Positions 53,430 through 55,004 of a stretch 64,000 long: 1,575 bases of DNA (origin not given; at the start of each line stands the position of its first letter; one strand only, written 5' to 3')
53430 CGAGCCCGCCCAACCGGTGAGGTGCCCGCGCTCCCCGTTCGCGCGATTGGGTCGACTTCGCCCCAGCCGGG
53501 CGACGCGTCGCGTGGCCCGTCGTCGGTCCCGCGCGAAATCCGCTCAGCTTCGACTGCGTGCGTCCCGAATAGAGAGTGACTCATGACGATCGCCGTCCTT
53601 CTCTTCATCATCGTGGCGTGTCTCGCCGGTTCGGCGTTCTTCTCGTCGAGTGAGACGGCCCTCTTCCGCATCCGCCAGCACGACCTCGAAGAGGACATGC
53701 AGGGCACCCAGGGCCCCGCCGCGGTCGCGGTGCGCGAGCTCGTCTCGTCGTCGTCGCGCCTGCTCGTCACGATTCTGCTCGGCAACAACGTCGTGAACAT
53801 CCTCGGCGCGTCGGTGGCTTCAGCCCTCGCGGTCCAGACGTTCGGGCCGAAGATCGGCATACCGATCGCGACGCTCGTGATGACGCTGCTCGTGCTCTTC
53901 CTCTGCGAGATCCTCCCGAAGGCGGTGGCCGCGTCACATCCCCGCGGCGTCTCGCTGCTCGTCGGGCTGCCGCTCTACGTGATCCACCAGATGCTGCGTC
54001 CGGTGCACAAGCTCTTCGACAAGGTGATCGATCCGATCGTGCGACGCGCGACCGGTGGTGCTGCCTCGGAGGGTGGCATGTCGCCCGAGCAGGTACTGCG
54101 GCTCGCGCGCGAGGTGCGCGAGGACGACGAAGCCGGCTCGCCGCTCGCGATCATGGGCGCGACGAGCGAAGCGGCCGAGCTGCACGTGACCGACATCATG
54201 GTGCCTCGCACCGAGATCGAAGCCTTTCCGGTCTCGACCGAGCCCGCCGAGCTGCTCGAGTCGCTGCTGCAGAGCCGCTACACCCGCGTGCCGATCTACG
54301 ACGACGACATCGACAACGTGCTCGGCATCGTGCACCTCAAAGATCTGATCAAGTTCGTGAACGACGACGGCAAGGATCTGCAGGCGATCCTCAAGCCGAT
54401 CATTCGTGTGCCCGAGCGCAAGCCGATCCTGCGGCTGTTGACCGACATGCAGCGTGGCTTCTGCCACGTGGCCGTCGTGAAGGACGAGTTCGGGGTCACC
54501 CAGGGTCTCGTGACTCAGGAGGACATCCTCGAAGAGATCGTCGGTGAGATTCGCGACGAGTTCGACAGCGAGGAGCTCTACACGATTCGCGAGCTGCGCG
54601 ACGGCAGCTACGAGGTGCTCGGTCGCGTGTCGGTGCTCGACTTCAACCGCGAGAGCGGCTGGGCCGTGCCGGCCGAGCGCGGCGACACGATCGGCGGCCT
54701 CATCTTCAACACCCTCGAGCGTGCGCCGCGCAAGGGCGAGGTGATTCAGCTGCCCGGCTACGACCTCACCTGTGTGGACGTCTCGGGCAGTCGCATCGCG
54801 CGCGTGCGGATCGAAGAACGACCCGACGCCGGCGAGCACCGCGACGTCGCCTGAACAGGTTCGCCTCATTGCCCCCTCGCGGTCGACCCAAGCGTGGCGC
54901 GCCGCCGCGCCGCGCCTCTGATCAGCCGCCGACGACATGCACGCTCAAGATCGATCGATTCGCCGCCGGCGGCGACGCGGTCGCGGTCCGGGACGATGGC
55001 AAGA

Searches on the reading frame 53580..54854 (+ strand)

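Call 18: search_protein_families(library=pfam, proteins=[window:53580-54854:+], max_evalue=0.001)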
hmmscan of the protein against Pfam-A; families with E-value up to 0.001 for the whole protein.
window:53580-54854:+ (424 aa): 3 families
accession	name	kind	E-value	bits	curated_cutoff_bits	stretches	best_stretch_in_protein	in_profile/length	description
PF01595.25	CNNM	-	7.6e-39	133.7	28.4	1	9-182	1-174/181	Cyclin M transmembrane N-terminal domain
PF03471.22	CorC_HlyC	-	2.4e-17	63.1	27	1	338-413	2-79/81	Transporter associated domain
PF00571.33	CBS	-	9.6e-14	51.9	24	2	204-260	2-55/57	CBS domain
